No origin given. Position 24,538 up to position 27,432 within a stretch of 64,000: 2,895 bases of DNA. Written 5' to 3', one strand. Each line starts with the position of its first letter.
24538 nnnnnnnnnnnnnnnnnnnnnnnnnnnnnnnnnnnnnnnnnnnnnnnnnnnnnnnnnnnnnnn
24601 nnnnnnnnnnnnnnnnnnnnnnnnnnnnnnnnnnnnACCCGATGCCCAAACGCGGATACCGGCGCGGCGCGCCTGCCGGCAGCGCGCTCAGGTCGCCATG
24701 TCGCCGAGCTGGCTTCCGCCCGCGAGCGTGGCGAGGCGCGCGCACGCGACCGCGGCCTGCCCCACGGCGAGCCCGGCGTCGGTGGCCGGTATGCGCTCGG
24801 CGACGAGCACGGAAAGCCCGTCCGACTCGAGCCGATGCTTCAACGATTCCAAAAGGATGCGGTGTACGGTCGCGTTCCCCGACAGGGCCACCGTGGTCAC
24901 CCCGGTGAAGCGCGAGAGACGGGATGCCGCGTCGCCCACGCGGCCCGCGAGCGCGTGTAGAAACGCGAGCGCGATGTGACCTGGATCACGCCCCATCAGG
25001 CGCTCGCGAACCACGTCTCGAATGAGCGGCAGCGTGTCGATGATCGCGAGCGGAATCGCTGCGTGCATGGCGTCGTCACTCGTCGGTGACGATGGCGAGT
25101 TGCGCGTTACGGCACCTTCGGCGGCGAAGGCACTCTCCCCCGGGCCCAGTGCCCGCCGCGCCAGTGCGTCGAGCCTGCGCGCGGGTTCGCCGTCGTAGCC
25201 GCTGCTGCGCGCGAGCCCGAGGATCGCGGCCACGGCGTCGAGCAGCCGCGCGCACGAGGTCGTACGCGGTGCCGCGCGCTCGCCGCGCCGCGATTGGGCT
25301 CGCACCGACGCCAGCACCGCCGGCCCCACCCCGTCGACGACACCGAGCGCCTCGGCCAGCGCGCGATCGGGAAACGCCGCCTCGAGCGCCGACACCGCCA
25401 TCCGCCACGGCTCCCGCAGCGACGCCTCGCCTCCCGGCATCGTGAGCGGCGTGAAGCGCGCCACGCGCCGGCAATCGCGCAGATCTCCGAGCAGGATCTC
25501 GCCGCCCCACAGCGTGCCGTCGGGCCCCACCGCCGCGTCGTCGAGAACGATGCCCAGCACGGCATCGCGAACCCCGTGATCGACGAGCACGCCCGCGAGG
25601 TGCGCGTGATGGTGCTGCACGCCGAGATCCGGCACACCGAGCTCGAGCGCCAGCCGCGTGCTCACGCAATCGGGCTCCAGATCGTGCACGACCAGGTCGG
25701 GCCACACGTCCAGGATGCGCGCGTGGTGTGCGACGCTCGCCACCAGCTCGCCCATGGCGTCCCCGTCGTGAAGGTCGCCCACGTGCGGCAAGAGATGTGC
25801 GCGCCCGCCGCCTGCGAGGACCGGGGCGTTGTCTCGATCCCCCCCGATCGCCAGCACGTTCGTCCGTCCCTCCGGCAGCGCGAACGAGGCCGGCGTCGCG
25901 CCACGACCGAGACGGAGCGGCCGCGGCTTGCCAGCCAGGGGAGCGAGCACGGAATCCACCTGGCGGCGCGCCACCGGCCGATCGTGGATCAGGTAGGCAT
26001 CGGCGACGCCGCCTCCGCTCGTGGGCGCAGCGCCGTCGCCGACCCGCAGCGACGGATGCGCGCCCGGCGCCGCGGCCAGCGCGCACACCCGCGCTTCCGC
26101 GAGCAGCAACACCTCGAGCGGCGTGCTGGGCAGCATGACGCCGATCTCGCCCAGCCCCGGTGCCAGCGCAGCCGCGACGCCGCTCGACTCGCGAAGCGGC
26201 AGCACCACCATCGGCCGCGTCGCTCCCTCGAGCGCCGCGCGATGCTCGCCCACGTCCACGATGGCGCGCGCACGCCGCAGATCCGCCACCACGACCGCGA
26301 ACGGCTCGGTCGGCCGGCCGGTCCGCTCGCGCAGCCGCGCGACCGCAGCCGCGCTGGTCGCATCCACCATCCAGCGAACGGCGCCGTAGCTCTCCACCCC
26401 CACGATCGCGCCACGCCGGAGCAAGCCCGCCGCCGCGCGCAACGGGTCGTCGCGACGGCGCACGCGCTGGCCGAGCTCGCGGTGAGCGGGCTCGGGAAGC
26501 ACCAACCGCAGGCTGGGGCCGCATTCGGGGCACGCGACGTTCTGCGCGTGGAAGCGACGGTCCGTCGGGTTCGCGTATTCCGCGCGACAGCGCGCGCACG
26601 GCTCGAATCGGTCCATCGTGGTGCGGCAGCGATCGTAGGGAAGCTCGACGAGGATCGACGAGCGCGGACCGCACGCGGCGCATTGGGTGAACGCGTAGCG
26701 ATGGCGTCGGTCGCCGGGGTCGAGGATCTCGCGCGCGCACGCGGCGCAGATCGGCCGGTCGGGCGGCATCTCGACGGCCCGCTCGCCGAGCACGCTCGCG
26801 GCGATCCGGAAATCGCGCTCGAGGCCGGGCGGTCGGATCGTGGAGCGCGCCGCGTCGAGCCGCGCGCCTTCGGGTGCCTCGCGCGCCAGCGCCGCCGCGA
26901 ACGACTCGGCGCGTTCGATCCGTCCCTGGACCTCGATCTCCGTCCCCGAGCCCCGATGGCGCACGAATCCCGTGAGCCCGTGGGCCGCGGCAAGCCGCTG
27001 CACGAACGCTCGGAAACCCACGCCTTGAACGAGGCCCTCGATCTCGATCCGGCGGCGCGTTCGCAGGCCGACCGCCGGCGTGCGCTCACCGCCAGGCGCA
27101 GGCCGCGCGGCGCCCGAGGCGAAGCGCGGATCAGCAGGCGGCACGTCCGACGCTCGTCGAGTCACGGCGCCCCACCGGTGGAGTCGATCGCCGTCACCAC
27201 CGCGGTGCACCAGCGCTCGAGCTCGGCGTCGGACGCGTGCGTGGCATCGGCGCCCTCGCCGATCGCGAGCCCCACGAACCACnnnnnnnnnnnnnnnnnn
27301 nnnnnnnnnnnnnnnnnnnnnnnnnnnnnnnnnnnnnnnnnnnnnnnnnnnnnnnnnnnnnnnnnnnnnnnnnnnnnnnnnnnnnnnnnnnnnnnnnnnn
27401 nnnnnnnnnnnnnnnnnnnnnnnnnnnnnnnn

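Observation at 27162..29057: [NiFe]-hydrogenase large subunit fused in-frame to a maturation-endopeptidase-like domain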

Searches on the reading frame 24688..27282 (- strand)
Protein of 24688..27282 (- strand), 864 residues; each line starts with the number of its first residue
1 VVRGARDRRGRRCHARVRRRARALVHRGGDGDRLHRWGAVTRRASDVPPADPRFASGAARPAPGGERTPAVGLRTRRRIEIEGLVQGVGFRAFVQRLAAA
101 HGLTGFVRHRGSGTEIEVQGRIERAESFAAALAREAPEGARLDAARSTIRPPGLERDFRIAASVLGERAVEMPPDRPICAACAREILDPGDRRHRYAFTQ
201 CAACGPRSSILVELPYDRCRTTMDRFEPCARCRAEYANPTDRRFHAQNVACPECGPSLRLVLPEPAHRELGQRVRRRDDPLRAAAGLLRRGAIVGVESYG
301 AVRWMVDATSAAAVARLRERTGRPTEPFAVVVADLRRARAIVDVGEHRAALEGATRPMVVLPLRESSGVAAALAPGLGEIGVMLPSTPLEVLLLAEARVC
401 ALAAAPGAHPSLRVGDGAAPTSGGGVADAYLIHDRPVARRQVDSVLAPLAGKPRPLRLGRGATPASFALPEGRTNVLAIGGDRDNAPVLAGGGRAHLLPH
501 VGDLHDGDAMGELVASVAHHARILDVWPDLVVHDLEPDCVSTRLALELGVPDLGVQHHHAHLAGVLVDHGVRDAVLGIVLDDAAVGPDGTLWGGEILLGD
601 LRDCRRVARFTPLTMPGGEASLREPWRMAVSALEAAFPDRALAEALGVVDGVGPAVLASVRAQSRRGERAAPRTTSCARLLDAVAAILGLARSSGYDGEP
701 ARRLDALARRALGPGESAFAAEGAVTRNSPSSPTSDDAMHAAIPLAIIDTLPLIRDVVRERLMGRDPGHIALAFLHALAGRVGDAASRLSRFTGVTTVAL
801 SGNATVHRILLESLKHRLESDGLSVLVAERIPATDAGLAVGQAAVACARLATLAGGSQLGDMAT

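Call 13: search_protein_families(library=pfam, proteins=[window:24688-27282:-], max_evalue=0.001)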
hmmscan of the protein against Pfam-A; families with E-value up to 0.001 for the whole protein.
window:24688-27282:- (864 aa): 5 families
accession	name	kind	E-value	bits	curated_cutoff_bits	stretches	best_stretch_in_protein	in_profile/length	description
PF22521.2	HypF_C_2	-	5.3e-52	177.4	27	1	577-842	1-241/241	Carbamoyltransferase, Kae1-like Domain, second subdomain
PF07503.17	zf-HYPF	-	4.7e-24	84.3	23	2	229-261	2-34/34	HypF finger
PF17788.7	HypF_C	-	1.5e-21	77.4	23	1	473-568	3-99/99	HypF Kae1-like domain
PF01300.24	Sua5_yciO_yrdC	-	1e-18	67.9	25.1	1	287-459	2-178/178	Telomere recombination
PF00708.24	Acylphosphatase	-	1.1e-15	58.1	22.5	1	78-160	2-85/85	Acylphosphatase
